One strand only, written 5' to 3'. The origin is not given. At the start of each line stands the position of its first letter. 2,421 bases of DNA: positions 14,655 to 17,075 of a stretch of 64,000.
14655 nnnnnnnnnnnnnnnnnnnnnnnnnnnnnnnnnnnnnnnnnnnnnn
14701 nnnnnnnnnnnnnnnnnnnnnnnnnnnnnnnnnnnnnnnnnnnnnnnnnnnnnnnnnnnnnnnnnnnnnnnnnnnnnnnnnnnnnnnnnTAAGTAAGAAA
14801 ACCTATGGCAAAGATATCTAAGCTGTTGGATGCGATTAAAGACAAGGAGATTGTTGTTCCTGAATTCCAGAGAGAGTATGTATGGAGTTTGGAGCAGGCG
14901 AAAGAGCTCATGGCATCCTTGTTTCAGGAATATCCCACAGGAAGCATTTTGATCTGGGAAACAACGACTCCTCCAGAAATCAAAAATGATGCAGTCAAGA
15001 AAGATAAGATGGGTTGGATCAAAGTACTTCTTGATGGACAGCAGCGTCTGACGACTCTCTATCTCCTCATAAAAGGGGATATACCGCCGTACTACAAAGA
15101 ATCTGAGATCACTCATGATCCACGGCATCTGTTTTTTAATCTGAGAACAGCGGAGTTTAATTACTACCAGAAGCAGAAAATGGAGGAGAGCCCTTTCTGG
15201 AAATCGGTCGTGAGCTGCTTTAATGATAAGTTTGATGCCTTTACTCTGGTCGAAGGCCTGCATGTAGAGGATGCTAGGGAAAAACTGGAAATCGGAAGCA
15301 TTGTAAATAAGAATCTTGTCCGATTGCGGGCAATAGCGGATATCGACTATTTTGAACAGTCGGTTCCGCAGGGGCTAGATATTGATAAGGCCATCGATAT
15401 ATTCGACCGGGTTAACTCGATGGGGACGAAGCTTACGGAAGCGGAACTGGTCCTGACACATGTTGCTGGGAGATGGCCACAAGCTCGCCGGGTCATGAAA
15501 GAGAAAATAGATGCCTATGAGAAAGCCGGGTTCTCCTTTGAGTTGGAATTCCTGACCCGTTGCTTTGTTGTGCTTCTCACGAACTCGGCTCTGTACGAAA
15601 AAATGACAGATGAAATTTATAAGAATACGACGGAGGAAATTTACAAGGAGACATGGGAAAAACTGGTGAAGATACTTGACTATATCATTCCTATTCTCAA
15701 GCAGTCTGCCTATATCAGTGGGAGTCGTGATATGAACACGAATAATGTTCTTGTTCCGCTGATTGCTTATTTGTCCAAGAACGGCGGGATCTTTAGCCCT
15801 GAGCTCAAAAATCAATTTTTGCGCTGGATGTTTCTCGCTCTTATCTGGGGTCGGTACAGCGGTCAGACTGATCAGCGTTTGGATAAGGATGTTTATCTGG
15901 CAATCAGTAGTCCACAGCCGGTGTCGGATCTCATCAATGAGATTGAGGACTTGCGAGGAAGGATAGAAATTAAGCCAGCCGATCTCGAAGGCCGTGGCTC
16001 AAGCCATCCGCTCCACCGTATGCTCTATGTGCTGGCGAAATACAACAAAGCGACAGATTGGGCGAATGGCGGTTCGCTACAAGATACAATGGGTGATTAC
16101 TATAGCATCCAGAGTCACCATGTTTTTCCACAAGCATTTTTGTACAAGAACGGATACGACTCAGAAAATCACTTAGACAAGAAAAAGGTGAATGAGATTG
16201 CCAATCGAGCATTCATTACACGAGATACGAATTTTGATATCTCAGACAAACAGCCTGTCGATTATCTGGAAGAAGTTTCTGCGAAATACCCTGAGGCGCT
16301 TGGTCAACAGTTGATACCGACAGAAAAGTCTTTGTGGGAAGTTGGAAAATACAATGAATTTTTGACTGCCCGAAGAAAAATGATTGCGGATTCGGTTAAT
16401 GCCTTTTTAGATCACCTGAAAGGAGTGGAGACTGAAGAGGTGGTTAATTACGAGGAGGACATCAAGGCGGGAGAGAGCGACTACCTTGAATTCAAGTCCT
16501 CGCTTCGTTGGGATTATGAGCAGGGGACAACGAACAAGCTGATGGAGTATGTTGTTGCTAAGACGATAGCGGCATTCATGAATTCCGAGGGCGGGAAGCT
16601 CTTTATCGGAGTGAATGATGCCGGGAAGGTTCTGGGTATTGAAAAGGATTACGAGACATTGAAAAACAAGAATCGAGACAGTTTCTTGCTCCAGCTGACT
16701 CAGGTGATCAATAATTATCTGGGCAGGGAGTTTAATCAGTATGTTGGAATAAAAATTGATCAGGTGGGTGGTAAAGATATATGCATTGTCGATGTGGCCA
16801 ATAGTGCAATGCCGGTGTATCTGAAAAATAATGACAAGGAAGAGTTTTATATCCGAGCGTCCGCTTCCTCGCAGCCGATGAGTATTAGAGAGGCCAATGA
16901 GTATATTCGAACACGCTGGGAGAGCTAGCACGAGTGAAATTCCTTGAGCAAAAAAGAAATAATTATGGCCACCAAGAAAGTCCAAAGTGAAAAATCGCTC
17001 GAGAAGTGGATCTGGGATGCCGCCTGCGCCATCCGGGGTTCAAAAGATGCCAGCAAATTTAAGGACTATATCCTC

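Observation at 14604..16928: GmrSD-type (DUF262-DUF1524) protein fused to a C-terminal AlbA_2/Schlafen-like domain, preceded by a small Xis/MerR-like HTH gene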

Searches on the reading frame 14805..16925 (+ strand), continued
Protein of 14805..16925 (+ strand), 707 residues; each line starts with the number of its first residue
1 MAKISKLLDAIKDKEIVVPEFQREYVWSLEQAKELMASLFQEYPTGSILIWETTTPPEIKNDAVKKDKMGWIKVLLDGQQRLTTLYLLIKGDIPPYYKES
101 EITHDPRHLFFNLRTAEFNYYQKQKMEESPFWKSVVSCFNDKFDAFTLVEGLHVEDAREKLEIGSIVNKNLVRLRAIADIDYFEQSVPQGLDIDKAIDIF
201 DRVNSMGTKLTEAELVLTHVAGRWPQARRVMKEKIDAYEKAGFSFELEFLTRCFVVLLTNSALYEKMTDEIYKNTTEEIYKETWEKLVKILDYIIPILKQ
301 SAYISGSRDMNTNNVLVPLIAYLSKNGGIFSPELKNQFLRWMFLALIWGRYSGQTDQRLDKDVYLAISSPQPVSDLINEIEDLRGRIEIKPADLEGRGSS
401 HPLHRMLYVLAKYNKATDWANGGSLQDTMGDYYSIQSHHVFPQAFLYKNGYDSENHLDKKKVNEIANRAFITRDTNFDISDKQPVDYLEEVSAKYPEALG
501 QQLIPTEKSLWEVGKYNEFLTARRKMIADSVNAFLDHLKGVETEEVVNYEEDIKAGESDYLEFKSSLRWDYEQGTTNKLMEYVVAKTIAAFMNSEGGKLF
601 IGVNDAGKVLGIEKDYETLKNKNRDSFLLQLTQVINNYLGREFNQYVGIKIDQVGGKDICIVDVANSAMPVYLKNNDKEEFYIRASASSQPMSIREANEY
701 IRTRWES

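Call 53: find_homologous_proteins(query=P0127, max_evalue=1e-50)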
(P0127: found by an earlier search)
Query P0127 (682 aa): 8000 proteins with E <= 1e-50 among 8000 candidates; the best 120 are listed.
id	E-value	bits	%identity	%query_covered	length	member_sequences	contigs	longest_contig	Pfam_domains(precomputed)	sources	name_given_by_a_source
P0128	0.0e+0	1533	100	100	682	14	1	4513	PF17770.8,PF12706.14,PF22505.2,PF00753.34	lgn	-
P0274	0.0e+0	1365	89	100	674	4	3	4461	PF17770.8,PF12706.14,PF22505.2,PF00753.34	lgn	-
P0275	0.0e+0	1359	90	100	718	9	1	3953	PF17770.8,PF12706.14,PF22505.2,PF00753.34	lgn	-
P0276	0.0e+0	1358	89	100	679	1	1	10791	PF17770.8,PF12706.14,PF22505.2,PF00753.34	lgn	-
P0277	0.0e+0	1341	87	100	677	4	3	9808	PF17770.8,PF12706.14,PF22505.2,PF00753.34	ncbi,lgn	-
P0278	0.0e+0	1318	87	100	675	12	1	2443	PF17770.8,PF12706.14,PF22505.2,PF00753.34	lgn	-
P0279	0.0e+0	1266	88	94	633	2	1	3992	PF17770.8,PF12706.14,PF22505.2,PF00753.34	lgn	-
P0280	0.0e+0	1247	83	96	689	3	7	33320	PF17770.8,PF12706.14,PF22505.2,PF00753.34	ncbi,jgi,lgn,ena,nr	ncbi:MAG: ribonuclease J [Candidatus Moraniibacteriota bacterium]|nr:MAG: ribonuclease J [Candidatus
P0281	0.0e+0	1245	85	95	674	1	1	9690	PF17770.8,PF12706.14,PF22505.2,PF00753.34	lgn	-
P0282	0.0e+0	1238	83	95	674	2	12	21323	PF17770.8,PF12706.14,PF22505.2,PF00753.34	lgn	-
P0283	0.0e+0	1237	82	98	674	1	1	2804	PF17770.8,PF12706.14,PF22505.2,PF00753.34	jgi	jgi:ribonuclease J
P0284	0.0e+0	1232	84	95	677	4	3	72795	PF17770.8,PF12706.14,PF22505.2,PF00753.34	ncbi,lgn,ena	-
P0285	0.0e+0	1230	83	95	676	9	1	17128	PF17770.8,PF12706.14,PF22505.2,PF00753.34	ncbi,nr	ncbi:MAG: ribonuclease J [Candidatus Moraniibacteriota bacterium]|nr:MAG: ribonuclease J [Candidatus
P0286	0.0e+0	1229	80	100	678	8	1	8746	PF17770.8,PF12706.14,PF22505.2,PF00753.34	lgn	-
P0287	0.0e+0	1228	84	95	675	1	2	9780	PF17770.8,PF12706.14,PF22505.2,PF00753.34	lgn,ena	-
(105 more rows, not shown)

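Call 66: search_dna_similar(query=window:14805-16925:+, collection=phages, mode=protein, max_rows=12)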
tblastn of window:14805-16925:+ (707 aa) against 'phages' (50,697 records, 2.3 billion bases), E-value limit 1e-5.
Records with a match: 7; places in all: 7; records where one place covers at least 80% of the query: 0.
Best place of each record, by identity: <60% 7.
By first word of the organism name: Bacteriophage 5; Enterococcus 1; Salmonella 1.
By host as written in the record: - 5; Enterococcus faecalis 1; Salmonella enterica subsp. enterica serovar Kentucky 1.
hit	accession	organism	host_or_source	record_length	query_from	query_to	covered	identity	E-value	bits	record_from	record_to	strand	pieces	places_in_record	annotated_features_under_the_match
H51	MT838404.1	Bacteriophage sp.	human fecal samples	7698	1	536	76%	25.0%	6e-21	104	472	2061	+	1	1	record has no annotation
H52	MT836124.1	Bacteriophage sp.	human fecal samples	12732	2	531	75%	24.1%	2e-27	125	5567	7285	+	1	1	record has no annotation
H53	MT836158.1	Bacteriophage sp.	human fecal samples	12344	4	538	76%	23.5%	4e-29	130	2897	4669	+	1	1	record has no annotation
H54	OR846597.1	Enterococcus phage Efs 1-1-1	Enterococcus faecalis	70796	13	489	67%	22.4%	2e-19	100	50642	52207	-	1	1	record has no annotation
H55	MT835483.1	Bacteriophage sp.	human fecal samples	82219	4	361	51%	22.8%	1e-13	81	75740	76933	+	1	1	record has no annotation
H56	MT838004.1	Bacteriophage sp.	human fecal samples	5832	553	693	20%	27.1%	5e-6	56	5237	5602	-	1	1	record has no annotation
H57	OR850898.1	Salmonella phage S.Kent 1-2-1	Salmonella enterica subsp. enterica ...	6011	4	94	13%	29.8%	6e-6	56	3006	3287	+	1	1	record has no annotation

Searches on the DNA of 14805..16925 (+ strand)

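Call 67: search_dna_similar(query=L025:8001-10136:+, collection=ecoli_genomes, mode=distant, max_rows=10, max_evalue=0.001)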
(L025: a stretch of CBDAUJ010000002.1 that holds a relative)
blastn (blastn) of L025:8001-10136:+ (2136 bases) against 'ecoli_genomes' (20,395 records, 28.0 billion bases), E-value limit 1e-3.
No match.

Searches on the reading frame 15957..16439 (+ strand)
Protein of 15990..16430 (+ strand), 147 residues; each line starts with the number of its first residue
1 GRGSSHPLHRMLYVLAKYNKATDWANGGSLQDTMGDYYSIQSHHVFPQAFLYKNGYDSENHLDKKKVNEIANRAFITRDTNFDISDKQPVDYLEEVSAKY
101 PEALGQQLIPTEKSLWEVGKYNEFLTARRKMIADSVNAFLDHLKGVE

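Call 50: search_protein_families(library=pfam, proteins=[window:15990-16430:+], max_evalue=1)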
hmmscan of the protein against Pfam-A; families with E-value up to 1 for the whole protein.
window:15990-16430:+ (147 aa): 1 family
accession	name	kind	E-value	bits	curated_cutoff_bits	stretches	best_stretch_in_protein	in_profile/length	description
PF21279.3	YhfX-like_C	-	0.17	12.9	27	1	37-101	2-64/97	YhfX-like, C-terminal domain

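Call 85: search_solved_structures(query=A4, max_evalue=10, show_alignments=2)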
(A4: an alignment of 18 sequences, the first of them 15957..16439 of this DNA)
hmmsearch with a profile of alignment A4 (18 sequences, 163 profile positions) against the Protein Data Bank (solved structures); distinct sequences matched with E-value up to 10: 9.
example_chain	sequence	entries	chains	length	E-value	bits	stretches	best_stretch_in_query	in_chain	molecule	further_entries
1pca_A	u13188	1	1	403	0.13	15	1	46-93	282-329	PROCARBOXYPEPTIDASE A PCPA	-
1hdu_A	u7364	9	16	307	0.37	13.5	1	44-94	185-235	CARBOXYPEPTIDASE A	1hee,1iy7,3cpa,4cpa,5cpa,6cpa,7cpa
1cbx_A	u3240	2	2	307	0.38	13.5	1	44-94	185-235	CARBOXYPEPTIDASE A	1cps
1bav_A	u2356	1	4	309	0.38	13.5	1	44-94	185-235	CARBOXYPEPTIDASE A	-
1arl_A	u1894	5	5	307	0.41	13.4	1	45-94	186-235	APO-CARBOXYPEPTIDASE A=ALPHA= (COX) | PROTEIN (CARBOXYPEPTIDASE A) | CARBOXYPEPTIDASE A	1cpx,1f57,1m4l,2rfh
1arm_A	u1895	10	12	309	0.41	13.4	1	45-94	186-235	HG-CARBOXYPEPTIDASE A=ALPHA= (COX) | PROTEIN (CARBOXYPEPTIDASE A) | CARBOXYPEPTIDASE A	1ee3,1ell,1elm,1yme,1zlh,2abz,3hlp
1hdq_A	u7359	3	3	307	0.72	12.6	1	45-88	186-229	CARBOXYPEPTIDASE A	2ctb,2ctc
3fvl_A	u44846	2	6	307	0.72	12.6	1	45-88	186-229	Carboxypeptidase A1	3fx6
1pyt_B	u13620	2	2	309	0.73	12.6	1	45-88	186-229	PROCARBOXYPEPTIDASE A | Carboxypeptidase A1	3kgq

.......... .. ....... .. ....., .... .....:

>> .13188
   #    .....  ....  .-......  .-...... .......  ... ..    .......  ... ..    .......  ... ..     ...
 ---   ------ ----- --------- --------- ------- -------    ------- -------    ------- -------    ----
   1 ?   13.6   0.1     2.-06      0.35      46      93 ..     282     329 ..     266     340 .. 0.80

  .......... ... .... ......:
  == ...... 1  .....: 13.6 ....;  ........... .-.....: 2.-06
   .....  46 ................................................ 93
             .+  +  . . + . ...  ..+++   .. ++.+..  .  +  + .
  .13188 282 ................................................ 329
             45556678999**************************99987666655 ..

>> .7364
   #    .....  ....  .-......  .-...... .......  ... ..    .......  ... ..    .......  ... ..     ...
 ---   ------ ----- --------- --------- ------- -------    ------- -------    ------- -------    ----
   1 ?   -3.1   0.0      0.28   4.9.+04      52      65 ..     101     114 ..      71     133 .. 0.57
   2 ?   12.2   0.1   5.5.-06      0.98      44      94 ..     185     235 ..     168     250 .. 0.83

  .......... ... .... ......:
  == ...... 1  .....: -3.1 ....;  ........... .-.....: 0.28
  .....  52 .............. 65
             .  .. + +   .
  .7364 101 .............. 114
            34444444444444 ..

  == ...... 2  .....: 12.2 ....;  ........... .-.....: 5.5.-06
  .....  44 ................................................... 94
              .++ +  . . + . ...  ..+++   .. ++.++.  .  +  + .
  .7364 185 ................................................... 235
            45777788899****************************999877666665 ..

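Call 86: predict_structure(alignment_id=A4)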
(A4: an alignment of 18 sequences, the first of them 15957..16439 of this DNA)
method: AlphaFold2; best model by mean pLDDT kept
length: 161 residues; sequences in the alignment: 18
mean_pLDDT: 74.0   pTM: 0.73
mean pLDDT of the five models: 74.0, 72.7, 69.9, 60.2, 59.7
residues with pLDDT >= 90: 7; 70-90: 97; 50-70: 42; < 50: 15
segments of 3 or more residues with pLDDT < 50: 47-51, 87-91
pLDDT, mean of each block of 10 residues (from residue 1): 76 61 77 80 56 67 76 66 51 68 88 87 88 85 88 72 41
secondary structure, 60 per line:
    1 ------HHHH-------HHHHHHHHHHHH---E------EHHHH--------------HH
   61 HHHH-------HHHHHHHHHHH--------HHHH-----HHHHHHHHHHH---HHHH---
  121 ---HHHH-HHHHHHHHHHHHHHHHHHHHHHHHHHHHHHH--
elements in order: H7-10 H18-29 H41-44 H59-64 H72-82 H91-94 H100-110 H114-117 H124-127 H129-159

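Call 88: fold_search(model_id=the predicted structure, library=pdb)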
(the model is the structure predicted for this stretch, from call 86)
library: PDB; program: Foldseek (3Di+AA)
matches with E <= 10: 16; with E <= 0.001: 0
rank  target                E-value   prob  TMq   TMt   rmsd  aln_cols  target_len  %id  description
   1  7eni_A                2.7e+00  0.11  0.36  0.08  11.7       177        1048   11  Crystal structure of cas and anti-cas protein complex (released 2022-04-20)
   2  2voh_A                3.0e+00  0.02  0.16  0.17  16.2       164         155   11  Structure of mouse A1 bound to the Bak BH3-domain (released 2008-03-04)
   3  3b5y_A                4.9e+00  0.01  0.15  0.07  19.9       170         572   14  Crystal Structure of MsbA from Salmonella typhimurium with AMPPNP (released 2007-12-04)
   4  4grw_A                5.2e+00  0.02  0.17  0.20  15.7       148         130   13  Structure of a complex of human IL-23 with 3 Nanobodies (Llama vHHs) (released 2014-02-19)
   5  2yqd_MODEL_1_A        5.2e+00  0.01  0.15  0.19  14.2       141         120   14  Solution structure of the fifth bromodomain from mouse polybromo-1 (released 2007-10-02)
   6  5xxf_A                5.5e+00  0.03  0.19  0.15  10.2       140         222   14  Crystal structure of Poz1, Tpz1 and Rap1 (released 2017-12-20)
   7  2rg8_B                6.4e+00  0.02  0.16  0.17  15.9       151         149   13  Crystal Structure of Programmed for Cell Death 4 Middle MA3 domain (released 2008-03-04)
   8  9jpj_K                7.2e+00  0.02  0.17  0.13  15.7       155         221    9  Crystal structure of DhdR in complex with DNA (released 2024-11-06)
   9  4oq5_A                7.6e+00  0.02  0.21  0.22  16.2       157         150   16  Crystal Structure of Human MCL-1 Bound to Inhibitor 4-(4-methylnaphthalen-1-yl)-2-{[(4-phenoxyphenyl)sulfonyl]amino}be (released 2014-03-12)
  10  4yj4_A                8.0e+00  0.02  0.20  0.21  16.0       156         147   11  Crystal structure of Bcl-xL in complex with the BIM BH3 domain containing Ile155-to-Arg and Glu158-to-phosphoserine mu (released 2015-07-29)
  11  2zu6_B                8.9e+00  0.01  0.17  0.13  16.2       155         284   13  crystal structure of the eIF4A-PDCD4 complex (released 2009-02-24)
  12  4y1w                  9.4e+00  0.02  0.19  0.15  10.4       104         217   10  Vis toxin, an ADP-ribosyltransferase from Vibrio Splendidus (released 2015-11-04)
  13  2lkg_MODEL_1_A        9.4e+00  0.01  0.17  0.19  17.7       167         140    8  WSA major conformation (released 2012-01-11)
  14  4hrr_H                9.4e+00  0.01  0.15  0.16  15.8       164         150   11  Scapharca tetrameric hemoglobin, CO-state (released 2013-03-13)
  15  4oq5_C                9.9e+00  0.01  0.19  0.20  16.3       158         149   16  Crystal Structure of Human MCL-1 Bound to Inhibitor 4-(4-methylnaphthalen-1-yl)-2-{[(4-phenoxyphenyl)sulfonyl]amino}be (released 2014-03-12)
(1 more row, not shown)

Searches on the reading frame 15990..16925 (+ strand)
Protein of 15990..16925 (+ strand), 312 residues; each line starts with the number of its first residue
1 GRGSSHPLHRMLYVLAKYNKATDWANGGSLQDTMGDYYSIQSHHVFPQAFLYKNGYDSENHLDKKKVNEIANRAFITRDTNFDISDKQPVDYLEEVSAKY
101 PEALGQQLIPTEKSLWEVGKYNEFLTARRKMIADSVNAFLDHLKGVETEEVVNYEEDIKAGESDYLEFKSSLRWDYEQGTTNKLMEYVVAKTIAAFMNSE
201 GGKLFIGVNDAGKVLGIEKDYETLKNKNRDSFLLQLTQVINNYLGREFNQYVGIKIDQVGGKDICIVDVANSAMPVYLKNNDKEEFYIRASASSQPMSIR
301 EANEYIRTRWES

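Call 65: search_dna_similar(query=window:15990-16925:+, collection=plasmids, mode=protein, max_rows=30, max_evalue=0.001)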
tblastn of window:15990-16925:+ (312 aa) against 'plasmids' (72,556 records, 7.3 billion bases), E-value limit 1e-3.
Records with a match: 45; places in all: 47; records where one place covers at least 80% of the query: 3.
Best place of each record, by identity: <60% 45.
By first word of the organism name: Nostoc 5; Levilactobacillus 3; Pontibacter 2; Aulosira 2; Leptolyngbya 2; Segatella 2; Streptomyces 2; Lactobacillus 2; Priestia 2; Lactiplantibacillus 2; and 21 more.
By predicted mobility (MOB-suite, as given by PLSDB): non-mobilizable 28; conjugative 10; mobilizable 7.
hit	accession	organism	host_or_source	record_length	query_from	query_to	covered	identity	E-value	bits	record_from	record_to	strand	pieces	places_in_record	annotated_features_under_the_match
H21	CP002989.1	halophilic archaeon DL31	-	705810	1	310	99%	40.0%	4e-59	211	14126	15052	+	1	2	Protein of unknown function DUF2081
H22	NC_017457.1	Haloquadratum walsbyi C23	-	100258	1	310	99%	39.0%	3e-63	223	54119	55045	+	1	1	DUF262 domain-containing protein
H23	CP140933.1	Sinorhizobium meliloti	Medicago lupulina,whole organism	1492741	1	310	99%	38.5%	1e-66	233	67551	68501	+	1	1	DUF262 domain-containing protein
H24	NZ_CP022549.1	Sphingorhabdus sp. YGSMI21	cell culture,West sea sediment in South ...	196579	158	309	49%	42.8%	1e-30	128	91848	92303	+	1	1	ATP-binding protein | hypothetical protein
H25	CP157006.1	Methylomonas sp. AM2-LC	-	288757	140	310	55%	37.2%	2e-32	134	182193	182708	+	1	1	record has no annotation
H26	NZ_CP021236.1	Pontibacter actiniarum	Whole organism,unidentified actinians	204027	155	307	49%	41.2%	1e-29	125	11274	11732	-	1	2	ATP-binding protein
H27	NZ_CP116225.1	Actinomyces oris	Homo sapiens,Cell culture,oral cavity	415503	151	311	52%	35.5%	4e-25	112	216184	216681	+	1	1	ATP-binding protein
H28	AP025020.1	Calothrix sp. PCC 7716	-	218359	1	179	57%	31.1%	4e-22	103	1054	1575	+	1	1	none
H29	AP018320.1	Nostoc sp. HK-01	-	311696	1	150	48%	37.1%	1e-25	114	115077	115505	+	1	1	hypothetical protein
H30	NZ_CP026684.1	Nostoc sp. 'Peltigera membranacea cyanobiont' N6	Lichen thallus,Peltigera membranacea ...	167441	1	143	46%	37.5%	2e-26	116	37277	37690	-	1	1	DUF262 domain-containing protein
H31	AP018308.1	Aulosira laxa NIES-50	-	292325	1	150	48%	35.1%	1e-24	111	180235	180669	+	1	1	hypothetical protein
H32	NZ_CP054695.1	Nostoc edaphicum CCNP1411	-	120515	1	143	46%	36.8%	4e-26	115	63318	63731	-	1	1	DUF262 domain-containing protein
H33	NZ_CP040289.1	Nostoc sp. C057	Phaeoceros,pure culture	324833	1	143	46%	36.8%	1e-25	114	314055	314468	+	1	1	DUF1524 domain-containing protein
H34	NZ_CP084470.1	Natrinema salinisoli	cell culture,saline soil sediment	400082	35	143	35%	47.3%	2e-23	107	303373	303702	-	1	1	none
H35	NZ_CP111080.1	Pontibacter kalidii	whole organism,rhizosphere soil of ...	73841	158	306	48%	34.2%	1e-19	97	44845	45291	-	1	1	ATP-binding protein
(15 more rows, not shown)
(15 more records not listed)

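Call 90: get_annotated_region(hit=H33, flank=3500)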
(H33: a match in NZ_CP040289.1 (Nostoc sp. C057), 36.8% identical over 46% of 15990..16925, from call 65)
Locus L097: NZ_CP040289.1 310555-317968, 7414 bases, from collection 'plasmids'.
description: Nostoc sp. C057 plasmid p057_H
organism: Nostoc sp. C057 (NCBI taxid 2576903)
taxonomy: Bacteria; Cyanobacteriota; Cyanophyceae; Nostocales; Nostocaceae; Nostoc; Nostoc sp. C057
host: -; source: Phaeoceros,pure culture; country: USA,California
typing (MOB-suite, as given by PLSDB): conjugative; relaxase MOBF; mating-pair formation MPF_T
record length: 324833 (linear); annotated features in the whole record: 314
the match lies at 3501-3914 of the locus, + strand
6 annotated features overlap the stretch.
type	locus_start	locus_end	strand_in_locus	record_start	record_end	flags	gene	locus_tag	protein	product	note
CDS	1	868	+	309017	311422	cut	-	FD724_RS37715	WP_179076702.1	exonuclease domain-containing protein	-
CDS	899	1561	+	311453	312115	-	-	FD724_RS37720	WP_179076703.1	DUF262 domain-containing protein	-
CDS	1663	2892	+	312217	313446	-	-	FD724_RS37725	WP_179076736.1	ISL3 family transposase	-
CDS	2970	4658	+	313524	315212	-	-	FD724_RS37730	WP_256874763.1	DUF1524 domain-containing protein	-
CDS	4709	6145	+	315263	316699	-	-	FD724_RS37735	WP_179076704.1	transglutaminase domain-containing protein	-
CDS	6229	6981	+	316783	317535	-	-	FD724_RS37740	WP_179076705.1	CPBP family intramembrane glutamic endopeptidase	GO:0071586 - CAAX-box protein processing [Evidence IEA]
